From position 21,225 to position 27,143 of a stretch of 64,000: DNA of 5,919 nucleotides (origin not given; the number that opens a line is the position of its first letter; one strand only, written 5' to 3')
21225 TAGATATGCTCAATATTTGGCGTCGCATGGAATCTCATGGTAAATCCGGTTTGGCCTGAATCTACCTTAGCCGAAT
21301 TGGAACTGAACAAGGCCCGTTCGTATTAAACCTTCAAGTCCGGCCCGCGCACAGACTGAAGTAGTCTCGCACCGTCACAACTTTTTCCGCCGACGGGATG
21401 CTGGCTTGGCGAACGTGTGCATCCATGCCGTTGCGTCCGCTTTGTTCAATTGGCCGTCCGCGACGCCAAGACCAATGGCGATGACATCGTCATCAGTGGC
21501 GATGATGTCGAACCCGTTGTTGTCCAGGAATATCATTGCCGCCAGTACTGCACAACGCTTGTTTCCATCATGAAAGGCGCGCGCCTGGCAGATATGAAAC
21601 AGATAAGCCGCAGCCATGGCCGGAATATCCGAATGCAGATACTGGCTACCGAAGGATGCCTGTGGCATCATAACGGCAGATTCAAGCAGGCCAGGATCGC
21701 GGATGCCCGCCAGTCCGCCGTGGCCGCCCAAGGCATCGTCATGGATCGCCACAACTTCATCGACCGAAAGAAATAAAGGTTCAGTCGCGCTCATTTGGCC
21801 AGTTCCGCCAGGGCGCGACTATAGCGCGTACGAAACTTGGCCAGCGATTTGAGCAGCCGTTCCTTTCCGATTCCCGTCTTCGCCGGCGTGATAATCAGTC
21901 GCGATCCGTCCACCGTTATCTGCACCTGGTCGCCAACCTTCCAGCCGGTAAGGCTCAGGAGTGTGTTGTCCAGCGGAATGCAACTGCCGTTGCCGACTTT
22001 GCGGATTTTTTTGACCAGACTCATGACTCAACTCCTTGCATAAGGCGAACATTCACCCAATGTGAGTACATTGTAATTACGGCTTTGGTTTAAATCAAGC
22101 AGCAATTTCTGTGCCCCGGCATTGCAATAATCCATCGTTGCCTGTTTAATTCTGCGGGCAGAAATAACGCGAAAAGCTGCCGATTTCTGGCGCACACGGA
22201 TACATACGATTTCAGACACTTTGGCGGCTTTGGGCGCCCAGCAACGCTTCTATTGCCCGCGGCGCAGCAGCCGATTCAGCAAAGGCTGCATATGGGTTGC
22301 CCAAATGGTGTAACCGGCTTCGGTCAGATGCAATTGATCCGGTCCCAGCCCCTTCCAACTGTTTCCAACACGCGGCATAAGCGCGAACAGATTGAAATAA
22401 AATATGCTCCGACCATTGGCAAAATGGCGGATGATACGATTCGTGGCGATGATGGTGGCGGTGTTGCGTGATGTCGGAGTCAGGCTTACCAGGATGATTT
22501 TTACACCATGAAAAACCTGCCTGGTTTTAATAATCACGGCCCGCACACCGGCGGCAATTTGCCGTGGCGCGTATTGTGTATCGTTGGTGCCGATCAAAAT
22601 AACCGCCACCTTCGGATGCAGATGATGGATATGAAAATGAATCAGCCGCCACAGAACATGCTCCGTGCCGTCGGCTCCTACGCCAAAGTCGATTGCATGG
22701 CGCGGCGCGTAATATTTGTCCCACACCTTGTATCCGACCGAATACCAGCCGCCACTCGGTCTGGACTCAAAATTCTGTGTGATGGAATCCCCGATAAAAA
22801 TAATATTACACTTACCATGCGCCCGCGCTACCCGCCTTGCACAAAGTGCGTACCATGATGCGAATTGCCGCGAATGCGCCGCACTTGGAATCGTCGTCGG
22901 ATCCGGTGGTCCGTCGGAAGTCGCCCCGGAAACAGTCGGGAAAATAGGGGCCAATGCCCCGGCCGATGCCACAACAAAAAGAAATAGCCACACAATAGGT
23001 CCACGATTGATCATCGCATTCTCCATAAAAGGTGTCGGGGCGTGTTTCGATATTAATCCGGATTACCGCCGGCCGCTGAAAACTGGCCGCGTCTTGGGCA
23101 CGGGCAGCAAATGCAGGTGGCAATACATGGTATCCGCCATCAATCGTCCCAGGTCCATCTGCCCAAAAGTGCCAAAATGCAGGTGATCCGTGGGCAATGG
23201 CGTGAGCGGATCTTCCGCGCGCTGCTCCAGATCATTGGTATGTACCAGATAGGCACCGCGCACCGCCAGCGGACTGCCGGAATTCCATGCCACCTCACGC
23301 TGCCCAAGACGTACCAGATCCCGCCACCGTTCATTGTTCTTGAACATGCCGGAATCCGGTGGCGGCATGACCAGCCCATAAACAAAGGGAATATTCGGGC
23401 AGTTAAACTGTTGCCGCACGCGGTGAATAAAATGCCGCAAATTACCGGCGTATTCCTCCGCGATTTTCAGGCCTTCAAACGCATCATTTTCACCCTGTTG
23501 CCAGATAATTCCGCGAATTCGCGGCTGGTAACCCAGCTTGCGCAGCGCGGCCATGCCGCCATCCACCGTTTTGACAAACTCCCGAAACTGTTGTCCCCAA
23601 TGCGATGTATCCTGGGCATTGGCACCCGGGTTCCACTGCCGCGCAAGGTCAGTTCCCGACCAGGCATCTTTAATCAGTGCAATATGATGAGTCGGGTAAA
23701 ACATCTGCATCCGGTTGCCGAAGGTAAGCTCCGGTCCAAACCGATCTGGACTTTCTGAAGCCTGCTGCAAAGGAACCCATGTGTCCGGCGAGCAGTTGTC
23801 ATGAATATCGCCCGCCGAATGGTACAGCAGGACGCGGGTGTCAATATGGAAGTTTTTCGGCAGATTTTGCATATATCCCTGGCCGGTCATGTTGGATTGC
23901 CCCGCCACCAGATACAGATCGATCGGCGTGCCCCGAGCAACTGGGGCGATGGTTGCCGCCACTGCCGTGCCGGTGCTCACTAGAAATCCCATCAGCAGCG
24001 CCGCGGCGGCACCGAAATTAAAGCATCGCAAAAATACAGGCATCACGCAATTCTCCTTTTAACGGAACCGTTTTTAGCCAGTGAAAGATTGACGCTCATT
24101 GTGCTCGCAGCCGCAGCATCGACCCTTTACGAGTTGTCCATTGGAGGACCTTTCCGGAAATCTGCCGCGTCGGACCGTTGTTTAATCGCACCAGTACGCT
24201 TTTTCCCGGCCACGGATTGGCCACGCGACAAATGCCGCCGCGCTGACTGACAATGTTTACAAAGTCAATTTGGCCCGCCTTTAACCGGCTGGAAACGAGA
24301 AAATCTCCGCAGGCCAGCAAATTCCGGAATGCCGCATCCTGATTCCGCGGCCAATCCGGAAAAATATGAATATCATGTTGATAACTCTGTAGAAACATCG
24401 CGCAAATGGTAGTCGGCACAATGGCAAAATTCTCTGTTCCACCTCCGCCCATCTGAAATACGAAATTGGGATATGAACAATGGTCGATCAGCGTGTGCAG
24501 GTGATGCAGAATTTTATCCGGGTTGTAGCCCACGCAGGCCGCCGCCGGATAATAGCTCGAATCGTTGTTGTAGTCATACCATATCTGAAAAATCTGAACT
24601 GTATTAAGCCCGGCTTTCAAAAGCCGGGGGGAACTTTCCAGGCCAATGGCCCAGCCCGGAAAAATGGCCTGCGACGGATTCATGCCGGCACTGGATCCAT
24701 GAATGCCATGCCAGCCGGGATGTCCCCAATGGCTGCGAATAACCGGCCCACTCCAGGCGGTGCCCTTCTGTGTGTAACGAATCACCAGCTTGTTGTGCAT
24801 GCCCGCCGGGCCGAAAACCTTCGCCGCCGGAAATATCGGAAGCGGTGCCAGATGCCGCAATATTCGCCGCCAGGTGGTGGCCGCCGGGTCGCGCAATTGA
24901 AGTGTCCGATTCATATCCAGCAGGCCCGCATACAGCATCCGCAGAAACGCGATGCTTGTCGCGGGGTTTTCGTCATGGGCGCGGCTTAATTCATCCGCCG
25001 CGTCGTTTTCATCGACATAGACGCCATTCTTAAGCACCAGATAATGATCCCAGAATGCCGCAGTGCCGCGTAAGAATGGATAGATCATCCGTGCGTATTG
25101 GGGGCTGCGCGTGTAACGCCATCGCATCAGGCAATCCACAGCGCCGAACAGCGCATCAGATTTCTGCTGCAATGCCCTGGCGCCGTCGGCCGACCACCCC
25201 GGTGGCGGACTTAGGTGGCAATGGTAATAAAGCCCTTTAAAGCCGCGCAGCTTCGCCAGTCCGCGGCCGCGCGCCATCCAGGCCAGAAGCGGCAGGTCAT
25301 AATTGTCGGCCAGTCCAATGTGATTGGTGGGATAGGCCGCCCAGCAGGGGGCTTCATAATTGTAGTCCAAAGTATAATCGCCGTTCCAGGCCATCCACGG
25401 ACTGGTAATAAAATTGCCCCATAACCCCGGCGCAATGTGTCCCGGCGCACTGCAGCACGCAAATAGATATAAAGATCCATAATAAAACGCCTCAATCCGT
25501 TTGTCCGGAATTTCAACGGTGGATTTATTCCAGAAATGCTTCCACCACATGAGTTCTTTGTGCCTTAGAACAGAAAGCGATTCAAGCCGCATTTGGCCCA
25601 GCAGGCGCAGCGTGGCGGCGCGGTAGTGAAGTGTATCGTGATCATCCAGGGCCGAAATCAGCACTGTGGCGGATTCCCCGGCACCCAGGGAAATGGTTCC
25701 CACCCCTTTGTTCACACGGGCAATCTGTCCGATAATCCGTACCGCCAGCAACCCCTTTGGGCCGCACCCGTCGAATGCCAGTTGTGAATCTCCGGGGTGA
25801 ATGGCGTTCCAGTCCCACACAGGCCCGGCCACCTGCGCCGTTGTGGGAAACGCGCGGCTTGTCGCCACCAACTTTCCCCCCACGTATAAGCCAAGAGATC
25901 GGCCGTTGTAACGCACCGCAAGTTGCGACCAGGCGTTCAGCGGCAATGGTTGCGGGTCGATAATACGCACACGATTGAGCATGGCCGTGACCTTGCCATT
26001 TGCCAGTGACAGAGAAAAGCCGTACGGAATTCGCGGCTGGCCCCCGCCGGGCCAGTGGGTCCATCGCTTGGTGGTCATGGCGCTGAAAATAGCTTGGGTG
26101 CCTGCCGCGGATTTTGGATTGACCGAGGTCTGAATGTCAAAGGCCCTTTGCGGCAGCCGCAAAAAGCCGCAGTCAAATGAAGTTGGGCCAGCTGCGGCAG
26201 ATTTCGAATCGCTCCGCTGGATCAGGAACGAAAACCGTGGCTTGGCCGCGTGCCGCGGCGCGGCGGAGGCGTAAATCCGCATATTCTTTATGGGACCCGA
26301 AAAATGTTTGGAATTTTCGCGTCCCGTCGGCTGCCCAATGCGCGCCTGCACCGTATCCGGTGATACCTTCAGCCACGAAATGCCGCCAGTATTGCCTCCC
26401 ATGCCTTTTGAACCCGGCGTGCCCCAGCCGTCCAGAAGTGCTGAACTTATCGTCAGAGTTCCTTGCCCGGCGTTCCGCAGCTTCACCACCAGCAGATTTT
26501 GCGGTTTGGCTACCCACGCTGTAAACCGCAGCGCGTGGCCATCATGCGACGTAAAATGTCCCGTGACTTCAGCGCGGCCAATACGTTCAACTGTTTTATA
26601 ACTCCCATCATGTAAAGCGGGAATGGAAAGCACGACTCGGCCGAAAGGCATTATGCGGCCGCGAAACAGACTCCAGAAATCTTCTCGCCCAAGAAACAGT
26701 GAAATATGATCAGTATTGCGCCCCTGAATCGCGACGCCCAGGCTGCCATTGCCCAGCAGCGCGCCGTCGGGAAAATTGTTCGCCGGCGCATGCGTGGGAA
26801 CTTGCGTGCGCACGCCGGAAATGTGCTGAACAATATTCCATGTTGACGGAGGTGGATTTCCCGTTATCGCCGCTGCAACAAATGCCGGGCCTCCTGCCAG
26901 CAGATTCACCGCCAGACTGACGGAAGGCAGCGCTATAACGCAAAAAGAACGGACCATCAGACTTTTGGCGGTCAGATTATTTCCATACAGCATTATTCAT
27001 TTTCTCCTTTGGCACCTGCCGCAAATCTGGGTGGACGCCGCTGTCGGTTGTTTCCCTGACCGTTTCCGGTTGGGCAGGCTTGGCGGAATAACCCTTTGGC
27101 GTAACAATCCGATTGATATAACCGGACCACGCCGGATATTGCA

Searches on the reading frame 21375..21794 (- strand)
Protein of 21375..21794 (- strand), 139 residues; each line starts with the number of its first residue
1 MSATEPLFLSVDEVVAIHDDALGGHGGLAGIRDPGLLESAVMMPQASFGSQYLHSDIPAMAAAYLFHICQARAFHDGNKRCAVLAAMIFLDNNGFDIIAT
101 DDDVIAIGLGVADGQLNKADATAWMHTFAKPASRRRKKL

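Call 42: search_protein_families(library=pfam, proteins=[window:21375-21794:-], max_evalue=0.001)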
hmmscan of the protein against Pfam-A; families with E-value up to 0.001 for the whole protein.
window:21375-21794:- (139 aa): 1 family
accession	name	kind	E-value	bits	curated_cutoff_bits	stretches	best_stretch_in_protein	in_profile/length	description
PF02661.23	Fic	-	1.3e-13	52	24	1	9-90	2-93/93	Fic/DOC family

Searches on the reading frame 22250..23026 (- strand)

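Call 42: search_protein_families(library=pfam, proteins=[window:22250-23026:-], max_evalue=0.001)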
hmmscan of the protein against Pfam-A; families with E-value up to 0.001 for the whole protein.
window:22250-23026:- (258 aa): 3 families
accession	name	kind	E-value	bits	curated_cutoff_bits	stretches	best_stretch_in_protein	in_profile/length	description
PF13472.12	Lipase_GDSL_2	-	7e-21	76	32.9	1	77-240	1-177/178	GDSL-like Lipase/Acylhydrolase family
PF00657.28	Lipase_GDSL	-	8.1e-10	39.6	23.6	1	75-245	1-207/208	GDSL-like Lipase/Acylhydrolase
PF04311.20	DUF459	-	1.5e-05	24.9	27.2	0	53-113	42-100/197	Protein of unknown function (DUF459)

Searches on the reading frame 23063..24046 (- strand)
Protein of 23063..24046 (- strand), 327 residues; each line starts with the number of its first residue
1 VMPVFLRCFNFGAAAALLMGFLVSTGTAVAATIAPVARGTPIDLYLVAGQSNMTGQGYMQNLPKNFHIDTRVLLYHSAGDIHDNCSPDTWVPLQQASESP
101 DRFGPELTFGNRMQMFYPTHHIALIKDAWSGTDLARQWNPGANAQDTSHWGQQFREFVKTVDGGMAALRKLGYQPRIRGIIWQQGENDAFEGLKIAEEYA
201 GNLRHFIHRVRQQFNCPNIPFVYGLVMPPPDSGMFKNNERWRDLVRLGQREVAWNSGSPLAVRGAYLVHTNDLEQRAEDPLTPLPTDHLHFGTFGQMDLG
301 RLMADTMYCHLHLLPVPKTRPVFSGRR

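Call 86: search_protein_families(library=pfam, proteins=[window:23063-24046:-], max_evalue=0.001)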
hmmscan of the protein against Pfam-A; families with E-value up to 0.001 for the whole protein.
window:23063-24046:- (327 aa): 2 families
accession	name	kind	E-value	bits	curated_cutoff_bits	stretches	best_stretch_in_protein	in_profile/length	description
PF03629.24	SASA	-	7.5e-33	114.5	24.8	1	42-308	2-225/226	Carbohydrate esterase, sialic acid-specific acetylesterase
PF13472.12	Lipase_GDSL_2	-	0.00021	22.3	32.9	1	159-295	56-175/178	GDSL-like Lipase/Acylhydrolase family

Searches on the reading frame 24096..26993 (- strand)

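Call 87: search_protein_families(library=pfam, proteins=[window:24096-26993:-], max_evalue=0.001)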
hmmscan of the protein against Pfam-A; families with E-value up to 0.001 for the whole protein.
window:24096-26993:- (965 aa): 3 families
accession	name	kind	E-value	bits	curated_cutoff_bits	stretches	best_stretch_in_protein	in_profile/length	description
PF22124.2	Glyco_hydro_95_cat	-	1.2e-15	57.8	27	1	501-720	52-285/408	Glycosyl hydrolase family 95 catalytic domain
PF13385.13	Laminin_G_3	-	2.9e-07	31.2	27.6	1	291-388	25-114/151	Concanavalin A-like lectin/glucanases superfamily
PF21307.2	Glyco_hydro_95_C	-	0.00045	21.1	27.6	1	869-959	1-91/94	Glycoside hydrolase family 95, C-terminal domain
